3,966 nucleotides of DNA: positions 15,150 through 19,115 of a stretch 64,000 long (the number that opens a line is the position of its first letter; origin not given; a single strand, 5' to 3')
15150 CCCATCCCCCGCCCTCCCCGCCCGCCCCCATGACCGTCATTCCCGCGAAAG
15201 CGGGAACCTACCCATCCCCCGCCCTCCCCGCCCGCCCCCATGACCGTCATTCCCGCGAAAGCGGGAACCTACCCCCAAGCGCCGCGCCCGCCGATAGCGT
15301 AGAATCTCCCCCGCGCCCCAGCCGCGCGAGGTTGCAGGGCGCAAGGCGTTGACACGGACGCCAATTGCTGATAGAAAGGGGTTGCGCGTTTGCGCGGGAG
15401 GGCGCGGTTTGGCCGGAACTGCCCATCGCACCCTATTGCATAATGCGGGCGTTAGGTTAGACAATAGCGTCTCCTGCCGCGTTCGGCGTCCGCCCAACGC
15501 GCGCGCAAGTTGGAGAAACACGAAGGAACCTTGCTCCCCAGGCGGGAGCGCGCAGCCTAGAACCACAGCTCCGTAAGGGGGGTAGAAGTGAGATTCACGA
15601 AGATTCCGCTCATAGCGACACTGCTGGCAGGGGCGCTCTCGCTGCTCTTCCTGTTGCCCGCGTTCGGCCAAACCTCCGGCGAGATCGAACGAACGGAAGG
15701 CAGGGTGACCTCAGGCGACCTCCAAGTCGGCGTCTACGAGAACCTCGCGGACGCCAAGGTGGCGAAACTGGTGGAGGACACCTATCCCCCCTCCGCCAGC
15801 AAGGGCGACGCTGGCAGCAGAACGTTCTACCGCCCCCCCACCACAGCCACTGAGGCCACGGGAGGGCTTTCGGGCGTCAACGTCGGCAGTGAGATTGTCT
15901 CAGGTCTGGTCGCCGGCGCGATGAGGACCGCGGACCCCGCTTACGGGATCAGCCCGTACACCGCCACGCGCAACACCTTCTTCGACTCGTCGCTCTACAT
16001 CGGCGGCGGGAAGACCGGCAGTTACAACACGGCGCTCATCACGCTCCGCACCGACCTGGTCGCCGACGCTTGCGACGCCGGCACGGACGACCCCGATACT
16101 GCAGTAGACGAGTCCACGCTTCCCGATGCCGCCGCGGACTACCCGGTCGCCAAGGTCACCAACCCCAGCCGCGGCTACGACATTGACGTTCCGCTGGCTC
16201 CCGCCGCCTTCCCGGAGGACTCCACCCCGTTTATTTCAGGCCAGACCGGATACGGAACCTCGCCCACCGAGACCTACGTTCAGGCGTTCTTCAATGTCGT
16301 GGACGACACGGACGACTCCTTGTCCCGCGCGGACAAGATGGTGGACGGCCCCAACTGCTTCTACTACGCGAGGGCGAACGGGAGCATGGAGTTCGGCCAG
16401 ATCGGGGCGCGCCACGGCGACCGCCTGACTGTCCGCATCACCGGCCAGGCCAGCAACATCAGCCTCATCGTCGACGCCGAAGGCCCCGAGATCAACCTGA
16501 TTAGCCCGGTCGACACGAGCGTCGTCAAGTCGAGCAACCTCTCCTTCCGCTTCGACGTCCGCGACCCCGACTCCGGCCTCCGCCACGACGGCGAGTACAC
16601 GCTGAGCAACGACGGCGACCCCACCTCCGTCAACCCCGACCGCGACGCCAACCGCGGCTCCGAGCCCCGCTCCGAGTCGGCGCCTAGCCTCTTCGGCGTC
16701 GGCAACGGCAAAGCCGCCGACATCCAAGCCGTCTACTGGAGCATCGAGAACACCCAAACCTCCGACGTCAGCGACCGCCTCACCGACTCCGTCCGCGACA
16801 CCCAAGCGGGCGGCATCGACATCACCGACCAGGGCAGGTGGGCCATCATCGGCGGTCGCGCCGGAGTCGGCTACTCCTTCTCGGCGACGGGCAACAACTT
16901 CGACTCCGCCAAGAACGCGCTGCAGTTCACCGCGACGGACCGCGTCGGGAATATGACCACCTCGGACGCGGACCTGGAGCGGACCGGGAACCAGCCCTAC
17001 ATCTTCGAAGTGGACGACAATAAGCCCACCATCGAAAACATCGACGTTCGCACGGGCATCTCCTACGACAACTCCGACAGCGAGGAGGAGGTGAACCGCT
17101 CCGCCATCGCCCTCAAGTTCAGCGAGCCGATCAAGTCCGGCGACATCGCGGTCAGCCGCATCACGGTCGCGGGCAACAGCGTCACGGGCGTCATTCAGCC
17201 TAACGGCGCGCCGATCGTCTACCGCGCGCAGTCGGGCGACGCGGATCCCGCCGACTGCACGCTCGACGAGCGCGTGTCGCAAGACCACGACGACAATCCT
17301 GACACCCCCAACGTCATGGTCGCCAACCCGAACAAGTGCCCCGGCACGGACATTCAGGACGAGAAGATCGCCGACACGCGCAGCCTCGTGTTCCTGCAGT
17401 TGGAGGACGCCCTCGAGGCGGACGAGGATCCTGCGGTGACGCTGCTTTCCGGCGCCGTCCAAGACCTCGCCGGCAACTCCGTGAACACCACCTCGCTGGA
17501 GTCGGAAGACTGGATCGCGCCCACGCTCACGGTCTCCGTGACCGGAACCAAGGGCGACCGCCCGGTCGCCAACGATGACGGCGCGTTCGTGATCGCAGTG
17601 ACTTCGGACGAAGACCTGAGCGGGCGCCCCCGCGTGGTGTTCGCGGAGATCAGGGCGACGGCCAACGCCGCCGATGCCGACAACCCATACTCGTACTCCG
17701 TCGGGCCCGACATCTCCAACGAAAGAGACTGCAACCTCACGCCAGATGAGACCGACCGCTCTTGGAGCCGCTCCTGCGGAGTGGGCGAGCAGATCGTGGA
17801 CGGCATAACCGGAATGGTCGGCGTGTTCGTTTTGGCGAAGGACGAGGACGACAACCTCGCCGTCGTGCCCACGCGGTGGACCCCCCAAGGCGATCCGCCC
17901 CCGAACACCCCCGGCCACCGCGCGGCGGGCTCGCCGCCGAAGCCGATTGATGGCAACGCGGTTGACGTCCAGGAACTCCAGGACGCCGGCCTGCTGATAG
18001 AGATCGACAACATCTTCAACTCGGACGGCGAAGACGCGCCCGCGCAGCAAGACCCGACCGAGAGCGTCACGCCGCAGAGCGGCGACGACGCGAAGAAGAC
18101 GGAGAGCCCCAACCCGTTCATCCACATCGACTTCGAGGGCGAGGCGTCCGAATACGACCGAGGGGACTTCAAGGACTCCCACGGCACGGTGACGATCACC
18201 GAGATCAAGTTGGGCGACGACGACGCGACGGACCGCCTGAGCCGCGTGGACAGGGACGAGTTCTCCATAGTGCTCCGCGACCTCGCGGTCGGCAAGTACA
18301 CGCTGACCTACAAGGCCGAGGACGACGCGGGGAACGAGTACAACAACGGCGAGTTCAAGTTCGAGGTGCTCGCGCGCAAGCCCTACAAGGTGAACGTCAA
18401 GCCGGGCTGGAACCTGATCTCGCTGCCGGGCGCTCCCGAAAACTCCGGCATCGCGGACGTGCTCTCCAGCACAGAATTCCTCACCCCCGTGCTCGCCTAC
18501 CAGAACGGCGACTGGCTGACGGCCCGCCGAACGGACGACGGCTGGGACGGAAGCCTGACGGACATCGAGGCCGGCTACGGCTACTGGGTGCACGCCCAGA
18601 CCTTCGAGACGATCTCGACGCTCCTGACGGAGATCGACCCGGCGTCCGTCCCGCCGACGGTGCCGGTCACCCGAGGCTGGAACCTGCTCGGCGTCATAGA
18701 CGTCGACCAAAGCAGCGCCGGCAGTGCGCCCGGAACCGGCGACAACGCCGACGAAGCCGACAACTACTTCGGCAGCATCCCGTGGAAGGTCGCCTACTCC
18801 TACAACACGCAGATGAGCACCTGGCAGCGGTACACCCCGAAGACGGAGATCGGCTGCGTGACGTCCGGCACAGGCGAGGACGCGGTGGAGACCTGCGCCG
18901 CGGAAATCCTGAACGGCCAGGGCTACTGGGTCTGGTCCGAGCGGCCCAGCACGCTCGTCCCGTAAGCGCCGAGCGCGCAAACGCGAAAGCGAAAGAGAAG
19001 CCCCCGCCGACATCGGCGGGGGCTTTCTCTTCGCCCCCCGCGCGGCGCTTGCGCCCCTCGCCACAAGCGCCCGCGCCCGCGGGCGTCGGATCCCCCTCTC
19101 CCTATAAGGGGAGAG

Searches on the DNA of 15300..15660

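Call 96: search_rna_families(source=window, start=15300, end=15660, threshold=evalue, max_evalue=10)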
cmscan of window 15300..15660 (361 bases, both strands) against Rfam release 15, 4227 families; matches with E-value up to 10: 1.
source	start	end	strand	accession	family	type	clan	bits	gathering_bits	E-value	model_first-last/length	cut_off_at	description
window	15309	15352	-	RF02136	HTT-AS1_3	Gene; lncRNA;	-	11.9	70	7.3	1-60/60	no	HTT antisense RNA 1 conserved region 3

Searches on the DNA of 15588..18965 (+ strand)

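Call 97: search_rna_families(source=L005, start=9700, end=10080, threshold=evalue, max_evalue=10)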
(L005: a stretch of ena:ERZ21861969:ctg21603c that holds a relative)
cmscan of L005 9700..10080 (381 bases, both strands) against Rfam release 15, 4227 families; matches with E-value up to 10: 2.
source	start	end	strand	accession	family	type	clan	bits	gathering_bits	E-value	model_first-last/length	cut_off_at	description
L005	9912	10009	-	RF01880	Xist_exon1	Gene; lncRNA;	-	13.9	50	0.2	1-85/85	no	X-chromosome inactivation gene exon 1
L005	9910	9986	+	RF02202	UCA1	Gene; lncRNA;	-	9.9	80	6.5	1-75/75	no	Urothelial cancer associated 1 conserved region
